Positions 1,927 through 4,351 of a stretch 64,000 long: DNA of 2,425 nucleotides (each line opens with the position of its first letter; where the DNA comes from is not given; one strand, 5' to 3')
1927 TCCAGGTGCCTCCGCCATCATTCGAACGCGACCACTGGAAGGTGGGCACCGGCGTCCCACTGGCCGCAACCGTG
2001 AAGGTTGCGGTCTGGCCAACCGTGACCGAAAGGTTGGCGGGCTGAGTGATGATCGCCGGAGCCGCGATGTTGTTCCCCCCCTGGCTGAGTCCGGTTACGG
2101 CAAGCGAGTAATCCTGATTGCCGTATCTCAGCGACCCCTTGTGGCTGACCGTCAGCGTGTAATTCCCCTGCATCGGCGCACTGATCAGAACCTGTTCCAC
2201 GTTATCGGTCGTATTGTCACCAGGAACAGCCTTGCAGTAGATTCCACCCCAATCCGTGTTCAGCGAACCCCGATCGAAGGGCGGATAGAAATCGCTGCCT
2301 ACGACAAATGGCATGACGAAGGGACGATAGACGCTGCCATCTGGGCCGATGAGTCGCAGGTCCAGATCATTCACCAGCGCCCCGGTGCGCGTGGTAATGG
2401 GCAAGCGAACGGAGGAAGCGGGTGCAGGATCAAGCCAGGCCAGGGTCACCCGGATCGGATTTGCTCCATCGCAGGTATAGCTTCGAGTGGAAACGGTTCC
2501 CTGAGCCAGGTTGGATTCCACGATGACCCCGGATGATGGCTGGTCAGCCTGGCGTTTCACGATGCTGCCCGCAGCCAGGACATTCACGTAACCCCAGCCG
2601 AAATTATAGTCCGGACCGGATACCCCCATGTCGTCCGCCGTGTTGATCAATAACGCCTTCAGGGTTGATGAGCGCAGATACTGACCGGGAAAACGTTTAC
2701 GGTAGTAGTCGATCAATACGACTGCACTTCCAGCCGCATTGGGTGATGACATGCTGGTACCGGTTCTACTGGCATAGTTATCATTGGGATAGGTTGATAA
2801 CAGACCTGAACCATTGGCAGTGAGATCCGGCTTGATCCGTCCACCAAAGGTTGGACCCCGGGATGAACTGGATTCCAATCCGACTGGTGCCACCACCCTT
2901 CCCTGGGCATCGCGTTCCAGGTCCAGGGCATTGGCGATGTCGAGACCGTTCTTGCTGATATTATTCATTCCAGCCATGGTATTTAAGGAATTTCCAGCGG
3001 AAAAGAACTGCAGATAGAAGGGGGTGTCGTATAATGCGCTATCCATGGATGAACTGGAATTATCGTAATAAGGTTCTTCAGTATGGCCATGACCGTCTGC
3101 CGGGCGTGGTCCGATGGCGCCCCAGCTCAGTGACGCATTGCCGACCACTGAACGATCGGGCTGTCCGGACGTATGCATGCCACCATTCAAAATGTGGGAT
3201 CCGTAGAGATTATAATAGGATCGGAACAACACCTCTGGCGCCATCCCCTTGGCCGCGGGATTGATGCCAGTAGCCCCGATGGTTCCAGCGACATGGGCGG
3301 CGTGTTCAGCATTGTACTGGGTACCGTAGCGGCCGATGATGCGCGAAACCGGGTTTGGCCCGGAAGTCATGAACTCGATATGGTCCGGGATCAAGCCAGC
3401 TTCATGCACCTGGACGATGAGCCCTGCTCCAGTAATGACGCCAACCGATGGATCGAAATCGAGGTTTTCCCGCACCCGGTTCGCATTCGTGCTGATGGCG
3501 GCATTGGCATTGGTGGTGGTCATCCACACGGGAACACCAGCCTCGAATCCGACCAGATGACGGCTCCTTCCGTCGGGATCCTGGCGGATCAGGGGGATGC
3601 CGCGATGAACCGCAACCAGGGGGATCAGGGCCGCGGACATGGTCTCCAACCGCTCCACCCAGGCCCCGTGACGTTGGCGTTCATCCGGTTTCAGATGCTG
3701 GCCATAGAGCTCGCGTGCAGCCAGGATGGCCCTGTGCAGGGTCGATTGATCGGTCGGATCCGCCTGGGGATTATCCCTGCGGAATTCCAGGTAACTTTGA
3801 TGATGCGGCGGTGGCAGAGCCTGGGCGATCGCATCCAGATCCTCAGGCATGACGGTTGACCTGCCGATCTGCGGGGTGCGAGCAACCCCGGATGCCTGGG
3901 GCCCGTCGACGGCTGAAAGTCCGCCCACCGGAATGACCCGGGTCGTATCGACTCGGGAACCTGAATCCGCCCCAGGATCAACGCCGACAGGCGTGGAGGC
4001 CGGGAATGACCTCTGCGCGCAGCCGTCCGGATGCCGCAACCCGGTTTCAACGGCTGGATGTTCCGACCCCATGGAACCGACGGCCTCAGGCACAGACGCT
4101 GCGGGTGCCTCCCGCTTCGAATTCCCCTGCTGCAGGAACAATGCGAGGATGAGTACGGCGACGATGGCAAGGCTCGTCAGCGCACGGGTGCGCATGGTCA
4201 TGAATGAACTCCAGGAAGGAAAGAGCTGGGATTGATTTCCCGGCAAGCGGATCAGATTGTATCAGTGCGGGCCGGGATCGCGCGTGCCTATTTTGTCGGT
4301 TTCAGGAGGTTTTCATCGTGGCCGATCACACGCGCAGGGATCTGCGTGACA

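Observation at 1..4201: Very large secreted S8 subtilase whose C-terminal half is a tandem array of near-identical Ig-like domains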

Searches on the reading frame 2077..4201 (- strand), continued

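Call 32: search_protein_families(library=pfam, proteins=[P0001, P0002, P0003, P0004, P0005, P0006, P0009, P0012, P0014], max_evalue=0.001)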
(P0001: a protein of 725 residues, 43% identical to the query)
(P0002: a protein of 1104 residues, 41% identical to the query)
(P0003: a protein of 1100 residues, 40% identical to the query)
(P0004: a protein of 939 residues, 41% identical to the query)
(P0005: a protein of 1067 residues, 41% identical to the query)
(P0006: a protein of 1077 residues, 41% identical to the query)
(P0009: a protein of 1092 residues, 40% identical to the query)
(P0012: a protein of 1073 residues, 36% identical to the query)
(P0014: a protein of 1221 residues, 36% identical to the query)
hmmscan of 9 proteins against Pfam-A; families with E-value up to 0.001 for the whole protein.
P0001 (725 aa): 1 family
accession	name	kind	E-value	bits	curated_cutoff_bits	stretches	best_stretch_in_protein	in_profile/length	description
PF00082.27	Peptidase_S8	-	6e-33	114.8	21.8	1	261-514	30-288/288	Subtilase family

P0002 (1104 aa): 2 families
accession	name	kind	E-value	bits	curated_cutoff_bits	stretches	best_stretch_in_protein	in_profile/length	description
PF00082.27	Peptidase_S8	-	1.9e-32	113.2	21.8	1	249-510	30-288/288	Subtilase family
PF22352.2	K319L-like_PKD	-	0.00052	20.4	27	0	790-864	14-84/84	K319L-like, PKD domain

P0003 (1100 aa): 3 families
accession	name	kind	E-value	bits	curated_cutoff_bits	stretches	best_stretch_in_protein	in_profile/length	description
PF00082.27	Peptidase_S8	-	9.8e-31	107.6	21.8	1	174-441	1-288/288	Subtilase family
PF03160.20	Calx-beta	-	1.8e-14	54.2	27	1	853-939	13-100/119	Calx-beta domain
PF01483.27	P_proprotein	-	1.4e-07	31.9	21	1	731-837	2-85/86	Proprotein convertase P-domain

P0004 (939 aa): 1 family
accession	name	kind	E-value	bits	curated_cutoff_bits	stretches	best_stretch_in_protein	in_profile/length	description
PF00082.27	Peptidase_S8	-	1.5e-29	103.6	21.8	1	226-456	54-288/288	Subtilase family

P0005 (1067 aa): 1 family
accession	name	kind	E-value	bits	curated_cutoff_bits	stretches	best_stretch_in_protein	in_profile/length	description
PF00082.27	Peptidase_S8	-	2.4e-30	106.3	21.8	1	204-434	54-288/288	Subtilase family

P0006 (1077 aa): 1 family
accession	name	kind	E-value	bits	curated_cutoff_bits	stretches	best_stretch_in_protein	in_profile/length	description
PF00082.27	Peptidase_S8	-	1.3e-28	100.6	21.8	1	215-446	52-288/288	Subtilase family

P0009 (1092 aa): 2 families
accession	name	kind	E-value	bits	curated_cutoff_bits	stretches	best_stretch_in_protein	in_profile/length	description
PF00082.27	Peptidase_S8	-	4.4e-38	131.7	21.8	1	129-409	1-288/288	Subtilase family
PF00041.27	fn3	-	3.3e-05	24.5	25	1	572-644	2-79/84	Fibronectin type III domain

P0012 (1073 aa): 2 families
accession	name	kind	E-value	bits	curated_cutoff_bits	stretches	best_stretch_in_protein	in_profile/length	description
PF00082.27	Peptidase_S8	-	3.4e-38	132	21.8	1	207-506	47-288/288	Subtilase family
PF19190.6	BACON_2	-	0.00017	21.9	25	1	687-736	22-70/94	Viral BACON domain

P0014 (1221 aa): 4 families
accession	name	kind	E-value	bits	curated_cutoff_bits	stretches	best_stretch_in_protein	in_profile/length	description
PF00082.27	Peptidase_S8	-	2.2e-29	103.1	21.8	1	191-485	48-288/288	Subtilase family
PF18911.6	PKD_4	-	5.7e-06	26.7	27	1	936-1018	11-85/85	PKD domain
PF21471.3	Reelin_subrepeat-B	-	0.00026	21.2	27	1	820-917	58-127/127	Reelin subrepeat B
PF22352.2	K319L-like_PKD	-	0.00063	20.1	27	1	942-1018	12-84/84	K319L-like, PKD domain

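Call 33: predict_structure(alignment_id=A1)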
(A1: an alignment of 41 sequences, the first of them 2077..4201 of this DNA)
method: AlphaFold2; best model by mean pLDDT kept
length: 708 residues; sequences in the alignment: 41
mean_pLDDT: 77.6   pTM: 0.77
mean pLDDT of the five models: 77.6, 76.6, 76.5, 76.1, 74.7
residues with pLDDT >= 90: 308; 70-90: 201; 50-70: 70; < 50: 129
segments of 3 or more residues with pLDDT < 50: 1-6, 24-116, 229-235, 362-367, 370-374, 638-640, 651-653
pLDDT, mean of each block of 10 residues (from residue 1): 44 68 46 33 31 33 31 35 32 35 36 46 94 96 91 88 85 90 91 90 75 73 69 56 78 89 93 92 92 84 92 84 95 92 94 86 49 58 91 97 68 85 87 79 79 83 88 87 89 96 95 98 88 91 96 93 97 96 97 73 67 97 95 58 51 65 92 97 97 97 90
secondary structure, 60 per line:
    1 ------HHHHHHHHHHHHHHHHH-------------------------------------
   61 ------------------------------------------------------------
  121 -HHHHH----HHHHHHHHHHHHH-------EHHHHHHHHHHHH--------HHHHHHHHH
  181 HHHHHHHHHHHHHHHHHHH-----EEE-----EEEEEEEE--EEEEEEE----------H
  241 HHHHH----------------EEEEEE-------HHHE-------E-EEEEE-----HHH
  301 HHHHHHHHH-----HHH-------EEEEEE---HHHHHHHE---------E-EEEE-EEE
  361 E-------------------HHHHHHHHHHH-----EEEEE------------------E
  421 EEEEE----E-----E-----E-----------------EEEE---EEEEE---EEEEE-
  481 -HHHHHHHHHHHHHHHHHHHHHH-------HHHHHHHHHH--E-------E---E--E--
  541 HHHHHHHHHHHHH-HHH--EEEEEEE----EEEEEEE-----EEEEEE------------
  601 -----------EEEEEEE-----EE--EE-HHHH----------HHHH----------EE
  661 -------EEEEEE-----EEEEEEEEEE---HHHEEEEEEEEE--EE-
elements in order (helices of 4 or more, strands of 3 or more residues): H7-23 H122-126 H131-143 H152-163 H172-199 E205-207 E213-220 E223-229 H240-245 E262-267 E288-292 H298-309 E325-330 H334-340 E353-356 E358-361 H381-391 E397-401 E420-425 E460-463 E467-471 E475-479 H482-503 H511-520 H541-553 E560-566 E571-577 E583-588 E612-618 H631-634 H645-648 E668-673 E679-688 E695-703
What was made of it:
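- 4121..4201 (-): N-terminal signal peptide or signal anchor (aa 1-27). The n-region is MTMRTR and the 17-residue hydrophobic core is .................. It is modelled as helix 7-23 (call 33).
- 3854..4132 (-): Gly/Ser/Ala/Pro-rich disordered linker (aa 24-116). pLDDT is below 50 across aa 24-116 (call 33).
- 3512..3853 (-): N-terminal folded domain (aa 117-230), four helices plus a β-hairpin; presumed pro-region. pLDDT is about 85-96 (call 33). A low-confidence junction lies at aa 229-235 (call 33).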

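Call 36: fold_search(model_id=the predicted structure, library=pdb)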
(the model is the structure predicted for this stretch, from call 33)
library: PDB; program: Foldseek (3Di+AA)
matches with E <= 10: 1121; with E <= 0.001: 275
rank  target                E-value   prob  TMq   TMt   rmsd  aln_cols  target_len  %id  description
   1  1wmd                  1.2e-28  1.00  0.44  0.71   7.8       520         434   25  Crystal Structure of alkaline serine protease KP-43 from Bacillus sp. KSM-KP43 (1.30 angstrom, 100 K) (released 2004-09-14)
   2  5fax_A                9.8e-28  1.00  0.43  0.69   7.6       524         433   25  Structure of subtilase SubHal from Bacillus halmapalus (released 2016-05-18)
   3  3afg_B                2.6e-22  1.00  0.37  0.50   6.8       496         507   20  Crystal structure of ProN-Tk-SP from Thermococcus kodakaraensis (released 2010-08-04)
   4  9ues_B                1.4e-21  1.00  0.39  0.62   8.0       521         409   19  Crystal structure of an inactive TKSP mutant in complex with the TKS propeptide (released 2026-02-18)
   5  3afg_A                3.9e-21  1.00  0.39  0.52   6.8       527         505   20  Crystal structure of ProN-Tk-SP from Thermococcus kodakaraensis (released 2010-08-04)
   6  8jmw_A                1.4e-16  1.00  0.32  0.42  12.6       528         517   18  Fibril form of serine peptidase Vpr (released 2023-12-06)
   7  3qtl_A                3.0e-16  1.00  0.30  0.74   4.6       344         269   23  Structural Basis for Dual-inhibition Mechanism of a Non-classical Kazal-type Serine Protease Inhibitor from Horseshoe  (released 2011-06-01)
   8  5arb                  7.5e-16  1.00  0.29  0.72   4.7       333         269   22  Cooperative bio-metallic selectivity in a tailored protease enables creation of a C-C cross-coupling Heckase (released 2016-09-14)
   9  1r64_A                9.5e-16  1.00  0.28  0.40  11.4       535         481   15  The 2.2 A crystal structure of Kex2 protease in complex with Ac-Arg-Glu-Lys-boroArg peptidyl boronic acid inhibitor (released 2004-03-09)
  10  6dwq                  1.5e-15  1.00  0.29  0.72   4.5       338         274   22  Subtilisin serine protease modified with the protease inhibitor cyanobenzylsulfonylfluoride (released 2019-07-03)
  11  1st3                  1.5e-15  1.00  0.29  0.71   5.3       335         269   22  THE CRYSTAL STRUCTURE OF THE BACILLUS LENTUS ALKALINE PROTEASE, SUBTILISIN BL, AT 1.4 ANGSTROMS RESOLUTION (released 1994-01-31)
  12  2id4_B                1.5e-15  1.00  0.30  0.42  11.2       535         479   14  The 1.9 A structure of Kex2 in complex with an Ac-R-E-R-K-chloromethyl ketone inhibitor. (released 2007-05-01)
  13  2id4_A                1.6e-15  1.00  0.30  0.42  11.0       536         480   14  The 1.9 A structure of Kex2 in complex with an Ac-R-E-R-K-chloromethyl ketone inhibitor. (released 2007-05-01)
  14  8uw8_A                1.9e-15  1.00  0.31  0.30   9.8       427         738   17  Site-one protease and SPRING (released 2024-07-10)
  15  1c3l                  2.0e-15  1.00  0.29  0.72   4.6       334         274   23  SUBTILISIN-CARLSBERG COMPLEXED WITH XENON (8 BAR) (released 1999-08-04)
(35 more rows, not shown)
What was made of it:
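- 2567..3511 (-): Subtilisin-like catalytic domain (aa 231-545). Foldseek to 1wmd, E 1e-28 (call 36).
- On Peptidase family S8 (subtilases): The fold matches subtilisins (call 36).
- On KP-43-type (subtilisin domain plus jelly-roll β-barrel) architecture: Foldseek TM-score normalised to the target is 0.71 (call 36).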

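Call 37: find_related_loci(query=A1, collection=genome_contigs, flank=10000)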
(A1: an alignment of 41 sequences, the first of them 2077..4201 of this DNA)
Query A1 (708 aa) in genome_contigs; peptide patterns used: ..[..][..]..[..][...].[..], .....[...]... (x = any residue, [..] = any of these).
600 stretches matched a pattern (row limit reached: there are more); 594 encode a relative of the query (tblastn E <= 1e-3); the best 80 are kept; 80 distinct loci.
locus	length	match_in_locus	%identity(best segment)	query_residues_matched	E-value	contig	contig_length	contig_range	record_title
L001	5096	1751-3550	39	100-706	2e-115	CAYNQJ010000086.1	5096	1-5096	MAG TPA_asm: uncultured Luteolibacter sp. isolate SRP319275_co3_133 genome assembly, contig: NODE_15236_length_5096_cov_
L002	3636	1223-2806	38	159-708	5e-84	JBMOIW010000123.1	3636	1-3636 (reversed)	MAG: Acidimicrobiia bacterium isolate Deming_bin.482 contig97383, whole genome shotgun sequence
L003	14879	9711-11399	36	174-707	5e-83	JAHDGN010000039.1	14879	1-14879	MAG: Akkermansiaceae bacterium isolate MAG-47 RZ_11502, whole genome shotgun sequence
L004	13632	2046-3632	37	201-704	4e-79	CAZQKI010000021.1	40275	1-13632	MAG TPA_asm: uncultured Lentisphaerales bacterium isolate SRP272421_co1_165 genome assembly, contig: NODE_1837_length_40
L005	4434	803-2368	39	162-706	4e-79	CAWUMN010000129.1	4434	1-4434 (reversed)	MAG: uncultured bacterium isolate SRR1522964_binner12_1_1705335388 genome assembly, contig: ERZ11849542.5626, whole geno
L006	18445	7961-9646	37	172-704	4e-81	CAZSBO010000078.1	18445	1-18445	MAG TPA_asm: uncultured Brevifollis sp. isolate SRP319275_co6_110 genome assembly, contig: NODE_1141_length_18445_cov_6.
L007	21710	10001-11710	35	164-704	4e-78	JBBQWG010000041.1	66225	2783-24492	MAG: Verrucomicrobiales bacterium isolate Co_metawrap_2047 Cmw_2047_k141_9139452_length_66225_cov_12.9985, whole genome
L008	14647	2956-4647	35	172-708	1e-77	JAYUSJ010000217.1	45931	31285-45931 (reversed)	MAG: Verrucomicrobiaceae bacterium isolate GL117_UP_concoct_203 GL117_UP_concoct_203_216, whole genome shotgun sequence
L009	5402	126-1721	37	201-704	9e-78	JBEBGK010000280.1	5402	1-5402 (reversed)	MAG: Chthoniobacteraceae bacterium isolate ASF_20 NODE_13364_length_5402_cov_3.372619, whole genome shotgun sequence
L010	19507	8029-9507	36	197-704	3e-77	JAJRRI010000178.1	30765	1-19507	MAG: Verrucomicrobia bacterium isolate Dive100_bin2.72 k141_1219318, whole genome shotgun sequence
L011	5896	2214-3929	35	164-704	3e-77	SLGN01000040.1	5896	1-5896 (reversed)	MAG: Verrucomicrobiales bacterium isolate CSSed162cmB_98 CSSed16-2cmB-67013, whole genome shotgun sequence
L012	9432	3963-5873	34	107-704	9e-77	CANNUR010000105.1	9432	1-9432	MAG: uncultured Prosthecobacter sp. isolate REFINED_METABAT215_TOP10_CONTIGS_1500_ASSEMBLY_K77_MERGED__Nepal_MoBio_Fiber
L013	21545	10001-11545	34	172-704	3e-75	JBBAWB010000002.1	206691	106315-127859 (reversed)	MAG: Candidatus Methylacidiphilales bacterium isolate EUL_338 ctg2-EUL_338, whole genome shotgun sequence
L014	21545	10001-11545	35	148-704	6e-75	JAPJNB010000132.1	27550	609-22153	MAG: Akkermansiaceae bacterium isolate MAG16 k99_1127892, whole genome shotgun sequence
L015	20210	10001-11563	37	211-704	2e-74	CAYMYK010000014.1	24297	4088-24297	MAG TPA_asm: uncultured Pirellulales bacterium isolate SRP214966_co5_301 genome assembly, contig: NODE_1501_length_24297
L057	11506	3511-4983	35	197-708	9e-61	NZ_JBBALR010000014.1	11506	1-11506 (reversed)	MAG: Flavobacterium sp. isolate EUL_068 ctg14-EUL_068, whole genome shotgun sequence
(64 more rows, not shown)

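Call 49: search_solved_structures(query=A1, max_evalue=1e-10, show_alignments=1)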
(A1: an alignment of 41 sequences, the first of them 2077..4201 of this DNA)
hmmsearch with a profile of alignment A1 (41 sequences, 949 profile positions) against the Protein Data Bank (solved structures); distinct sequences matched with E-value up to 1e-10: 102 (the best 60 are shown).
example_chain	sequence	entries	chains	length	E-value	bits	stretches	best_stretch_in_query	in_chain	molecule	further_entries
5fax_A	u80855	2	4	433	4.1e-50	174.5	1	111-592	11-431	Subtilase SubHal from Bacillus halmapalus | Enzyme subtilase SubHal from Bacillus halmapalus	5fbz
1wmd_A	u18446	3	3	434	3.9e-49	171.3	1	113-592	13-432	protease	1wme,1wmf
8jmw_A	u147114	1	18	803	4e-20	75.3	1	340-402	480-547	S8 family serine peptidase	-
9ues_B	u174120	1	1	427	3.3e-19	72.2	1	320-493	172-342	Subtilisin-like serine protease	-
2z2x_A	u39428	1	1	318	5.8e-19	71.4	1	359-445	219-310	Tk-subtilisin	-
3afg_A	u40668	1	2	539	1.1e-18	70.4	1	320-493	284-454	Subtilisin-like serine protease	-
1bh6_A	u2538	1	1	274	3.8e-18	68.7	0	360-449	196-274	SUBTILISIN DY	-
3wiv_A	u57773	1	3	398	6.3e-18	68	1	359-445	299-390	Tk-subtilisin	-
2z2y_A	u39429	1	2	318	6.9e-18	67.9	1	359-445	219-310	Tk-subtilisin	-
2z56_A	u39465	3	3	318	9.6e-18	67.4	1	359-445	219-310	Tk-subtilisin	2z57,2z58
2z30_A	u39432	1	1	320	9.8e-18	67.4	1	359-445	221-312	Tk-subtilisin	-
2zrq_A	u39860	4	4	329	1.1e-17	67.2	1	359-445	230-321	Tk-subtilisin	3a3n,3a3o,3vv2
3eif_A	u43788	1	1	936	1.2e-17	67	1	338-409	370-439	C5a peptidase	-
7yzx_A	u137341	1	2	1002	1.3e-17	66.9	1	338-409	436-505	C5a peptidase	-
3a3p_A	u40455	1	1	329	1.3e-17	66.9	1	359-445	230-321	Tk-subtilisin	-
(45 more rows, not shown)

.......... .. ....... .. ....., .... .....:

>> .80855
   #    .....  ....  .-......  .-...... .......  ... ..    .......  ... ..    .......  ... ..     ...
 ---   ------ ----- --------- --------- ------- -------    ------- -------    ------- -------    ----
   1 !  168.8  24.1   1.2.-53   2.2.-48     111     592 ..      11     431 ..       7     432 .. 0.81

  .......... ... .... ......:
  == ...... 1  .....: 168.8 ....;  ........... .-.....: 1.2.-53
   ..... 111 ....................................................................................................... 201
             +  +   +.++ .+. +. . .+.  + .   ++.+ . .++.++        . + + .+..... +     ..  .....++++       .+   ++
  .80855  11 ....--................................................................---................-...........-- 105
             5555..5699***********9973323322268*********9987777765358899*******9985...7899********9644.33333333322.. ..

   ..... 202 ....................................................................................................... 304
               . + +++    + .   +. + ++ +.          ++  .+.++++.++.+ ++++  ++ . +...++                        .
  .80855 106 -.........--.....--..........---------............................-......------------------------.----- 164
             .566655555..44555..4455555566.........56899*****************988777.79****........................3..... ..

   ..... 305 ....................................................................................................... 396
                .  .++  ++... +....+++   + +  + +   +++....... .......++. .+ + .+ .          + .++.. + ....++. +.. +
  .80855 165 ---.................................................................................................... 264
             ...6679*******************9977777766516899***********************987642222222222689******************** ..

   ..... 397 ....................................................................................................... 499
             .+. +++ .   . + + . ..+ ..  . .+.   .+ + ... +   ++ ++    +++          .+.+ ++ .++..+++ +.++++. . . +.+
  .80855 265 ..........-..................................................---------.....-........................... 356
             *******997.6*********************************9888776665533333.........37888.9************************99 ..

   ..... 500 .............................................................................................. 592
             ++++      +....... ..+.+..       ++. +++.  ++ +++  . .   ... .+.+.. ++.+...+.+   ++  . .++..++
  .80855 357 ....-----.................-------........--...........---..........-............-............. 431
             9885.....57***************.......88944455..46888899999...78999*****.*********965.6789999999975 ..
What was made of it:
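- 3512..3853 (-): The profile aligns SubHal residue 11 close to this junction (call 49).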

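Call 70: find_encoding_contigs(protein=P0003, flank=8000, max_places=1)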
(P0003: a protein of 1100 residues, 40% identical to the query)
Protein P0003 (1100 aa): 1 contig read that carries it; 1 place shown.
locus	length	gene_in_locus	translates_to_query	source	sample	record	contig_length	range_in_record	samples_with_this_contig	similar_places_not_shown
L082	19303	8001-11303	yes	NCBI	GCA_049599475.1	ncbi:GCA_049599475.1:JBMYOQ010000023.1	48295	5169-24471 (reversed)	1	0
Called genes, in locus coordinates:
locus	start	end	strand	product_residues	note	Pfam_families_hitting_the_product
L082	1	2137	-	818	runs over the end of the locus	-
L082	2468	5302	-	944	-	-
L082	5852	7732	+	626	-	PF05448:AXE1 (weak), PF01738:DLH, PF10142:PhoPQ_related (faint), PF00326:Peptidase_S9 (weak)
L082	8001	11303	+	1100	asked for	PF00082:Peptidase_S8, PF01483:P_proprotein (weak), PF03160:Calx-beta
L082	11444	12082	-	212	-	PF00657:Lipase_GDSL, PF13472:Lipase_GDSL_2, PF04311:DUF459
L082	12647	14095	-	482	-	PF00884:Sulfatase, PF01663:Phosphodiest, PF16347:SGSH_C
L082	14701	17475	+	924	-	-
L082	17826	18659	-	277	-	PF14499:DUF4437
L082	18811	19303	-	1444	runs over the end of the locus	PF13360:PQQ_2 (weak), PF25292:Beta-prop_CGLA, PF25290:CGLA_M, PF25291:CGLA_C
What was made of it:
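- The closest named homologue sits among a sulfatase, an esterase and lyase-like genes (call 70).
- Tried and rejected: The AraC regulators upstream are not found beside the closest named homologue (call 70).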
